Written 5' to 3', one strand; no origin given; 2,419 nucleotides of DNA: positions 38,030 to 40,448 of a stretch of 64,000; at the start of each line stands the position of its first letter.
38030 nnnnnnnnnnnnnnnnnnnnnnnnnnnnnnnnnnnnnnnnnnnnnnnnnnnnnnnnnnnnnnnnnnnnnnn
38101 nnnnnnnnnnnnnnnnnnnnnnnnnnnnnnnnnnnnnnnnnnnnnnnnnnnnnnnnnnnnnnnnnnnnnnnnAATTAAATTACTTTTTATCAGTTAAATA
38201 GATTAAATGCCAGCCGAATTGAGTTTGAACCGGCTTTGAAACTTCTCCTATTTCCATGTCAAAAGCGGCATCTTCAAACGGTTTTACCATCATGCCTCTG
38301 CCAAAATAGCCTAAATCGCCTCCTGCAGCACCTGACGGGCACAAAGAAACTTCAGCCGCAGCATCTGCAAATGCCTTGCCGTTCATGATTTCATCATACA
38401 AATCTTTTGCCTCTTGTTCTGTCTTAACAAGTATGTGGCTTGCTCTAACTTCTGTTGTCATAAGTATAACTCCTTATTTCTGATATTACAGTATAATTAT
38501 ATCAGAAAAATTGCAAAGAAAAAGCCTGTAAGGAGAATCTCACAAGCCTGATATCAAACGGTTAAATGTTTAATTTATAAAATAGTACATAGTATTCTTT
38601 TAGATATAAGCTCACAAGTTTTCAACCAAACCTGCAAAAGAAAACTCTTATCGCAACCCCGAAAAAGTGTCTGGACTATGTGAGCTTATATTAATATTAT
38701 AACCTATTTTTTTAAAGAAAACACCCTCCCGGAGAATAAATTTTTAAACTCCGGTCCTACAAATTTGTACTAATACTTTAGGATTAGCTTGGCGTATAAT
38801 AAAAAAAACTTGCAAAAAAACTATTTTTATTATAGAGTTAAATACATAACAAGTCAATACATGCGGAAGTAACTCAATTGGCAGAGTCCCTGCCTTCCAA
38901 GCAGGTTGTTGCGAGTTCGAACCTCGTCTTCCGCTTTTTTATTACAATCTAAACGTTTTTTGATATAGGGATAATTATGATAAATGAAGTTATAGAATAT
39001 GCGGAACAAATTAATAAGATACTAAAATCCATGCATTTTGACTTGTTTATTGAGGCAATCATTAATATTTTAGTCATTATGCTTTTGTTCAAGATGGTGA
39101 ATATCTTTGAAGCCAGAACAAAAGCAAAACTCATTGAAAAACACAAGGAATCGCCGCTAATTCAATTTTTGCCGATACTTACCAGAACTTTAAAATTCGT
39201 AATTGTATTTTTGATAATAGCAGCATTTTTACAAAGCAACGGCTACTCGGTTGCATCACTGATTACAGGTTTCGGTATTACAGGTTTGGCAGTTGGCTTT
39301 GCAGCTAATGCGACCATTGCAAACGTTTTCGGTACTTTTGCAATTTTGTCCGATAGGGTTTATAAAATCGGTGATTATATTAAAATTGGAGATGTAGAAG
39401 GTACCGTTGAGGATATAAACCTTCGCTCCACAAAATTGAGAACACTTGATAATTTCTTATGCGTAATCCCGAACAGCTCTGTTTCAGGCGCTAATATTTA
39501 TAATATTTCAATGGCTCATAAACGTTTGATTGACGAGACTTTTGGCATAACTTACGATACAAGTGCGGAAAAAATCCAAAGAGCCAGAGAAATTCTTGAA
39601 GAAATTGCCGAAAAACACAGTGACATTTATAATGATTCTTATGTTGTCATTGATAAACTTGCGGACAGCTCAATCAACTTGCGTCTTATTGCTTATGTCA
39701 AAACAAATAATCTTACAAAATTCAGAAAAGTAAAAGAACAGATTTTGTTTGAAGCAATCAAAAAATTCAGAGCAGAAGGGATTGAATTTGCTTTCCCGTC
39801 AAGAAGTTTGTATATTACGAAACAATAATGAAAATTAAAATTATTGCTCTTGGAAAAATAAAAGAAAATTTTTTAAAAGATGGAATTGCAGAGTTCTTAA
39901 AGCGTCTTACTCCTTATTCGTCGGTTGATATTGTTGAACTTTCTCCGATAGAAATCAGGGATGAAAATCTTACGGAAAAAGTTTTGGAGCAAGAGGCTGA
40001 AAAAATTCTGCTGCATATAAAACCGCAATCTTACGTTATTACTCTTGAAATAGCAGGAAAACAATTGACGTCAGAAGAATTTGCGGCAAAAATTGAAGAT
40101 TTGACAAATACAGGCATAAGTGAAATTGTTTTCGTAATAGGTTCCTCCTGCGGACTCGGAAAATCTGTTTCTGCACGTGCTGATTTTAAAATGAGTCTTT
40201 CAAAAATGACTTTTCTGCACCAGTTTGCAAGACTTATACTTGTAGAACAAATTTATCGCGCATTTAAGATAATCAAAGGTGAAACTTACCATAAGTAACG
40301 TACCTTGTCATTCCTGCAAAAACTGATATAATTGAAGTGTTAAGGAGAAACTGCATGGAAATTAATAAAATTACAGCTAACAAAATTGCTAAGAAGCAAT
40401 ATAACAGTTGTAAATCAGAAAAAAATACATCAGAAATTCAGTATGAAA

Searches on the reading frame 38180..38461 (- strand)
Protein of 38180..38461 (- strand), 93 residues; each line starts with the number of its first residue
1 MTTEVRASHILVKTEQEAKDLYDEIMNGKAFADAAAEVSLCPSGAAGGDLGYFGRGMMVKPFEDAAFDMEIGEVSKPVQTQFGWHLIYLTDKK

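Call 70: search_protein_families(library=pfam, proteins=[window:38180-38461:-], max_evalue=0.00001)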
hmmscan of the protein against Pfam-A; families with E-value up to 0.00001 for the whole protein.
window:38180-38461:- (93 aa): 3 families
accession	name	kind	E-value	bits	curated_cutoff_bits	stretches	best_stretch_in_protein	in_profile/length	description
PF13616.12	Rotamase_3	-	5.2e-24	85.5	22.5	1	4-93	15-116/116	PPIC-type PPIASE domain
PF00639.27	Rotamase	-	4.6e-23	82.5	21.7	1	13-91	17-97/97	PPIC-type PPIASE domain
PF13145.12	Rotamase_2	-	1.7e-11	45.4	27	1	3-93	20-109/121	PPIC-type PPIASE domain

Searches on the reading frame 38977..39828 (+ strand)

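Call 70: search_protein_families(library=pfam, proteins=[window:38977-39828:+], max_evalue=0.00001)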
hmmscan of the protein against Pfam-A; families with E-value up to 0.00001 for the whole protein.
window:38977-39828:+ (283 aa): 3 families
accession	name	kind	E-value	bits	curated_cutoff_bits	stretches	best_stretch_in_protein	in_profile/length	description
PF00924.24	MS_channel_2nd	-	9.3e-21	74.2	20.2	1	113-178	2-67/68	Mechanosensitive ion channel, beta-domain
PF21082.3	MS_channel_3rd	-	7.6e-15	55.6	21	1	188-271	4-88/88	Mechanosensitive ion channel MscS, C-terminal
PF21088.3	MS_channel_1st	-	2.6e-08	34.2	23.1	1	72-110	3-41/42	Mechanosensitive ion channel, transmembrane helices 2/3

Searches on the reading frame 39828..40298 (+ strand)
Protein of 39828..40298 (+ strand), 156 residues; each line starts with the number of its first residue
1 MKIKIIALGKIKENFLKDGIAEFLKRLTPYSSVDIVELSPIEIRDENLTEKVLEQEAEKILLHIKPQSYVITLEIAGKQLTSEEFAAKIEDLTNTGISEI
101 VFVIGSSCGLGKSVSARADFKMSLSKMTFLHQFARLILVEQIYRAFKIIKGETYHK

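Call 70: search_protein_families(library=pfam, proteins=[window:39828-40298:+], max_evalue=0.00001)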
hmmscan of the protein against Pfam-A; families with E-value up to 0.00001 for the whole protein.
window:39828-40298:+ (156 aa): 1 family
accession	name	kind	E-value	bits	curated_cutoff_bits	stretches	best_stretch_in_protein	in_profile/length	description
PF02590.22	SPOUT_MTase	-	2.7e-54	183.8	27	1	1-155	1-154/154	Predicted SPOUT methyltransferase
